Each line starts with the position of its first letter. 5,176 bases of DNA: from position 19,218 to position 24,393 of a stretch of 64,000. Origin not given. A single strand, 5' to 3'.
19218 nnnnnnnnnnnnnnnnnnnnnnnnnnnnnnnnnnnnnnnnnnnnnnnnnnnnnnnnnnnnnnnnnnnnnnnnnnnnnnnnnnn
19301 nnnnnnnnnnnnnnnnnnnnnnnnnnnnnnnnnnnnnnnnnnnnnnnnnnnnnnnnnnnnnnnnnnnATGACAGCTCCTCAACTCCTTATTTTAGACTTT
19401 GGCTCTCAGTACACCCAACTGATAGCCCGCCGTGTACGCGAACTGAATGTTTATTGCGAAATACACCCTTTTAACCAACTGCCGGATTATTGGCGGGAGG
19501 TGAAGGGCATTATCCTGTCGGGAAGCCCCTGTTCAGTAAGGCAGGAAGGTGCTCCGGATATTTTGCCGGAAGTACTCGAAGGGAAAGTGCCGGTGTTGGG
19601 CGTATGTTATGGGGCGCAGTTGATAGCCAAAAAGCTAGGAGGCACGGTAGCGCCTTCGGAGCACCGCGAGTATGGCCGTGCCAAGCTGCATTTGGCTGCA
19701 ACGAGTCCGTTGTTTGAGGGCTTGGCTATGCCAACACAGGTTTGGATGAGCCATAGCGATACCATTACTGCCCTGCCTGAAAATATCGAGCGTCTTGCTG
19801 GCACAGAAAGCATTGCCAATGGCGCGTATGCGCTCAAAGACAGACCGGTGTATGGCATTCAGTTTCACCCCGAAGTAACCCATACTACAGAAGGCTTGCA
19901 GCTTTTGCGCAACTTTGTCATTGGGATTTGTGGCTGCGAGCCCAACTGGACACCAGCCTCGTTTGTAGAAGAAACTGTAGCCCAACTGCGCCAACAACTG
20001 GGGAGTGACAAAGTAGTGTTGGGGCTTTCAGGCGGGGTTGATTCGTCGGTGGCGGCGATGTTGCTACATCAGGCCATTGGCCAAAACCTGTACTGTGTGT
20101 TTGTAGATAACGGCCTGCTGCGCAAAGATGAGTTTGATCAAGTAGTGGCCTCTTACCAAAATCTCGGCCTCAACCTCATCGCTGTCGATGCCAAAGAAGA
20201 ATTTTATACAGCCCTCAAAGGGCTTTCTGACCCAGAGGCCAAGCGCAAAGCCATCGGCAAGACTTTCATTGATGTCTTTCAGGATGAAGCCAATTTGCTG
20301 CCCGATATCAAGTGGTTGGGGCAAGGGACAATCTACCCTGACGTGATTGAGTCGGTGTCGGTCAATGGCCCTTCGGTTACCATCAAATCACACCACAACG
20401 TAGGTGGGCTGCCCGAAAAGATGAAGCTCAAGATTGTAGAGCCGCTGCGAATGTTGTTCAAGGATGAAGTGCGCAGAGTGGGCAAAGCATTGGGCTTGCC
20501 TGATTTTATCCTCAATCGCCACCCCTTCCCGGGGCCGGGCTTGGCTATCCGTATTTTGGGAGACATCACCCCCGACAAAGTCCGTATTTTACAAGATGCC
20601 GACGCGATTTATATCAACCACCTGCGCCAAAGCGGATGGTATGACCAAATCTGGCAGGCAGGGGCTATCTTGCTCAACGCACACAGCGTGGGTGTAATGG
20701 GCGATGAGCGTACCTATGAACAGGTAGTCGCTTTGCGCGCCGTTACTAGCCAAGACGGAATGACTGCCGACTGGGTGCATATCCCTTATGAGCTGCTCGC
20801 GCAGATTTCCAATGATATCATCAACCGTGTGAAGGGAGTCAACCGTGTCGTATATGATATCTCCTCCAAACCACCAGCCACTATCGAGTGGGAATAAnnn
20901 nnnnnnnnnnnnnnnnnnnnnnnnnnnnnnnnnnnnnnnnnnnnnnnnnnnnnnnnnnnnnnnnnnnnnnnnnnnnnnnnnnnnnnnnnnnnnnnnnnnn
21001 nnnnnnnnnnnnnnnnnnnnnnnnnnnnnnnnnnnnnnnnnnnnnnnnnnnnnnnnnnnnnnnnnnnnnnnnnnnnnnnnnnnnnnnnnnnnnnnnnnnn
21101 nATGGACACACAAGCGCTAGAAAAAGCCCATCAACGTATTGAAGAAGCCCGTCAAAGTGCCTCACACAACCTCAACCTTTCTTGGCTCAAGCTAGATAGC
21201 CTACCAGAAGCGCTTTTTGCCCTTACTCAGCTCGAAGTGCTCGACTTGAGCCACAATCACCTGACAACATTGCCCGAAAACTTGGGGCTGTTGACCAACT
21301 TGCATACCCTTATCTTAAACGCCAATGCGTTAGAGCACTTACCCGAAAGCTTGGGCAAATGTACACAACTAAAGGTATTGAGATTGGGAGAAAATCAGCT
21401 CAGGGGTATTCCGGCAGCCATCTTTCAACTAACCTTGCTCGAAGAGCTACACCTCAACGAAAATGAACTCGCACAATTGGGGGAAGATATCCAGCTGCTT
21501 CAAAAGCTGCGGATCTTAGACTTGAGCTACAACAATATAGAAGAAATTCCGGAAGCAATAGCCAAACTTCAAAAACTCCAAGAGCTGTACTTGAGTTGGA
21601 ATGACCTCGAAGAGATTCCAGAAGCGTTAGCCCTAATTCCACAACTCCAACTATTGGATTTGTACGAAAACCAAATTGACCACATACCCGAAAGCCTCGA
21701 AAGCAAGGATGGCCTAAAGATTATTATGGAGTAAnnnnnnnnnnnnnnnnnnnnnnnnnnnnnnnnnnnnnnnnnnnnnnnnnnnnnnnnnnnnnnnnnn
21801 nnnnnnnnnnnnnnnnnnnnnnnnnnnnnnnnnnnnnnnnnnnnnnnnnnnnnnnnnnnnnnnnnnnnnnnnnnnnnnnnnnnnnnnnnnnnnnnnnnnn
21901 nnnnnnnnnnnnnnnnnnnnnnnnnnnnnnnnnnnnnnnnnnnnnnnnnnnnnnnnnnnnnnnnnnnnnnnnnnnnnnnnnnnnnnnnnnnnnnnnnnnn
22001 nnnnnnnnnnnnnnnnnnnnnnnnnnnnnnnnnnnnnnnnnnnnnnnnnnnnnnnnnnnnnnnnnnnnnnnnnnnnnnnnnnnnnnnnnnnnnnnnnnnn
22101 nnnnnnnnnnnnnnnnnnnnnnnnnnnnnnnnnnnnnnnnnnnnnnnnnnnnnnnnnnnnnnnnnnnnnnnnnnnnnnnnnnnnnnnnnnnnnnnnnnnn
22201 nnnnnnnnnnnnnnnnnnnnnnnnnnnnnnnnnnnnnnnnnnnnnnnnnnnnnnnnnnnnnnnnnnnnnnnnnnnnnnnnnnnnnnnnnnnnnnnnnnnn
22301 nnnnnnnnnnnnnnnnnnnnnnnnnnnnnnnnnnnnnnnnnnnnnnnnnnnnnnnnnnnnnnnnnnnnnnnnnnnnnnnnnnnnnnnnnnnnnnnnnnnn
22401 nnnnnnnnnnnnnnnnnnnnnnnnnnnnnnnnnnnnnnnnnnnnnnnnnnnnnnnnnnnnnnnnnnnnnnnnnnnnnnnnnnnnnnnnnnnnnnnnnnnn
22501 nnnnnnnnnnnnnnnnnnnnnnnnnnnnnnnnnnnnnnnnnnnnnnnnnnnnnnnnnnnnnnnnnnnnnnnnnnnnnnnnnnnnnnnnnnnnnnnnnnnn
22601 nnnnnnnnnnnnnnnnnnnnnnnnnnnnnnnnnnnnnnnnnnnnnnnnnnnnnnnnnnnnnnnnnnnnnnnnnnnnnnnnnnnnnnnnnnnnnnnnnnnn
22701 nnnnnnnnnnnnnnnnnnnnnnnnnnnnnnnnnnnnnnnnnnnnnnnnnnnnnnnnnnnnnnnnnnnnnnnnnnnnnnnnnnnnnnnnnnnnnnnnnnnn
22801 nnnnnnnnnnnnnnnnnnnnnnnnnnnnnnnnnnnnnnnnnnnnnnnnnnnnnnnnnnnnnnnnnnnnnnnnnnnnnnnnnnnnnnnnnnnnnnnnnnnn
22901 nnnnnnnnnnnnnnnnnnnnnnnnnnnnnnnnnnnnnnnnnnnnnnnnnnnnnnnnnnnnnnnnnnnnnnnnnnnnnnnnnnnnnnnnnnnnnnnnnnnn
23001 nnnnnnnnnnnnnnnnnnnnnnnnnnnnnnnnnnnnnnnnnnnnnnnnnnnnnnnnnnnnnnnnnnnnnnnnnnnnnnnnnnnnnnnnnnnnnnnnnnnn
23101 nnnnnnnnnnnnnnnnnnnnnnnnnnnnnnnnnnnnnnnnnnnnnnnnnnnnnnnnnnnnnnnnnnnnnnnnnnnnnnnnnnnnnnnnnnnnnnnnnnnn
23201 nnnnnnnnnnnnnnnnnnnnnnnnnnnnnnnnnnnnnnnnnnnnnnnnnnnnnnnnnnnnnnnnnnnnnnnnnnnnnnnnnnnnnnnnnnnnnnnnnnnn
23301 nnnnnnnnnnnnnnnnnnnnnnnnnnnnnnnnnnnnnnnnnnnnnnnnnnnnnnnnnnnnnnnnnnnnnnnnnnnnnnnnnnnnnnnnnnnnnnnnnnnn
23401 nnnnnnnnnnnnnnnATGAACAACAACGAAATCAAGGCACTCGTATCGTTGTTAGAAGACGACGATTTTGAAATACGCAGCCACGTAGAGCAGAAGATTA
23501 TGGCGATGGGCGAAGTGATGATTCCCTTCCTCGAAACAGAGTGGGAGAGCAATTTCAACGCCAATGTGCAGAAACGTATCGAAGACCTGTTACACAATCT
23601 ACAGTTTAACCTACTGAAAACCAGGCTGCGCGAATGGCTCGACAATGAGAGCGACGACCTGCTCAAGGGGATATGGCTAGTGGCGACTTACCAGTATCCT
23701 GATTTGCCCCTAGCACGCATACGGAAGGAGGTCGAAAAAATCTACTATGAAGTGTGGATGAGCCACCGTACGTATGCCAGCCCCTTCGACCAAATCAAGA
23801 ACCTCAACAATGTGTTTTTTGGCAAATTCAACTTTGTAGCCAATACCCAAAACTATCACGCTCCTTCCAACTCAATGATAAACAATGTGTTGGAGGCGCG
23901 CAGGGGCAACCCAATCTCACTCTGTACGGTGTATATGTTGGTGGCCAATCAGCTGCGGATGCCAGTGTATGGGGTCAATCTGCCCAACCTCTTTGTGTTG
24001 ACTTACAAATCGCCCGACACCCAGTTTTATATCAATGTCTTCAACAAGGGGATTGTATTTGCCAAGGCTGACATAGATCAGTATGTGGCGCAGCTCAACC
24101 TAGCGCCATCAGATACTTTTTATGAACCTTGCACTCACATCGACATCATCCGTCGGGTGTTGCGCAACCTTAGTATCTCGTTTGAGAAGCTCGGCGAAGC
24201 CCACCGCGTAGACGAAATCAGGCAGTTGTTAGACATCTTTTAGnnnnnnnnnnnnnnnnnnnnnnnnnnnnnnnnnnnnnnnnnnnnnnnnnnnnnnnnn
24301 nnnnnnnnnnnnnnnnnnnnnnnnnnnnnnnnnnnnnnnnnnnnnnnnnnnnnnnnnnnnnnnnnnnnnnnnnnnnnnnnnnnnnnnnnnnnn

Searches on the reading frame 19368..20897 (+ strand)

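Call 57: search_protein_families(library=pfam, proteins=[window:19368-20897:+], max_evalue=0.00001)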
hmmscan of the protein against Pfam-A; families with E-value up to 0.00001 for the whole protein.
window:19368-20897:+ (509 aa): 6 families
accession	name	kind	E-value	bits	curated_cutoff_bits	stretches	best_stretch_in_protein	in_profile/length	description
PF00958.27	GMP_synt_C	-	3.7e-43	145.9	27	1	418-508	2-92/92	GMP synthase C terminal domain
PF00117.34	GATase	-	5e-42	144.2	22.8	1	7-185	1-188/190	Glutamine amidotransferase class-I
PF02540.23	NAD_synthase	-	1.2e-12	47.9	21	1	203-283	8-89/242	NAD synthase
PF07722.19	Peptidase_C26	-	5e-08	33.4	20.5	1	58-169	90-219/219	Peptidase C26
PF00764.25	Arginosuc_synth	-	2.2e-06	28.2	27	1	215-280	1-66/162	Arginosuccinate synthase N-terminal HUP domain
PF03054.22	tRNA_Me_trans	-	6.3e-06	26.4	20.6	0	215-249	2-35/202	tRNA methyl transferase HUP domain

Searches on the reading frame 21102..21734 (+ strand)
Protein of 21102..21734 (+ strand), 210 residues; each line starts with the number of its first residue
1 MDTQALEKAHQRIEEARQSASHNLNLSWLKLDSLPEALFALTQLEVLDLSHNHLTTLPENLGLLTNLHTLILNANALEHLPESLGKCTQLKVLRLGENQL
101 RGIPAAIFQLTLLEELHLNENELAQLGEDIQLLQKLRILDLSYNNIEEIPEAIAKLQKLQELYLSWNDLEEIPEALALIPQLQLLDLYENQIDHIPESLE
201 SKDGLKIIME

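Call 57: search_protein_families(library=pfam, proteins=[window:21102-21734:+], max_evalue=0.00001)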
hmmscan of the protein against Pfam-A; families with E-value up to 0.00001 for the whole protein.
window:21102-21734:+ (210 aa): 7 families
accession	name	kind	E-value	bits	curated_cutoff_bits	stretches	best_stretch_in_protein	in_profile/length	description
PF13855.12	LRR_8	-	9.3e-27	93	27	3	113-169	3-61/61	Leucine rich repeat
PF12799.13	LRR_4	-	4.1e-22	78.1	27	2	134-173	1-43/44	Leucine Rich repeats (2 copies)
PF23598.1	LRR_14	-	1.8e-19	70.1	40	2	38-119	43-122/353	Leucine-rich repeat region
PF00560.39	LRR_1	-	2.7e-19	65.6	20.6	0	135-156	1-23/23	Leucine Rich Repeat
PF23211.1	LRR_LRWD1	-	4.6e-11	43.2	28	0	61-131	38-106/190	Leucine-rich repeat and WD repeat-containing protein 1, LRR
PF14580.12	LRR_9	-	4.3e-09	36.6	30.5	0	23-103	23-103/175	Leucine-rich repeat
PF13516.12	LRR_6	-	6e-06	26.4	23.4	0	134-146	3-15/24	Leucine Rich repeat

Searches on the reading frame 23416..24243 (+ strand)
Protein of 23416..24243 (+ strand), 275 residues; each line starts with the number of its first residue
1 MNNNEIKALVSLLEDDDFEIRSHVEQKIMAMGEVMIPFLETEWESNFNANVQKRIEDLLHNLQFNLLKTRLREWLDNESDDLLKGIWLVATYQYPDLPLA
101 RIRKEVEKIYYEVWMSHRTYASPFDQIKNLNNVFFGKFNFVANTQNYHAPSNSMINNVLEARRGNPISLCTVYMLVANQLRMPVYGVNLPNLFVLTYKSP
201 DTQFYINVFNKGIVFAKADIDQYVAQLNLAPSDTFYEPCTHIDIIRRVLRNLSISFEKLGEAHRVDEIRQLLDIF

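Call 57: search_protein_families(library=pfam, proteins=[window:23416-24243:+], max_evalue=0.00001)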
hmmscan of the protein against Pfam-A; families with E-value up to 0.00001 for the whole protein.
window:23416-24243:+ (275 aa): 1 family
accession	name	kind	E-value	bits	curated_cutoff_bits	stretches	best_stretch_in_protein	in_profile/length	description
PF13369.12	Transglut_core2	-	3e-41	140.9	23.5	1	101-250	2-155/155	Transglutaminase-like superfamily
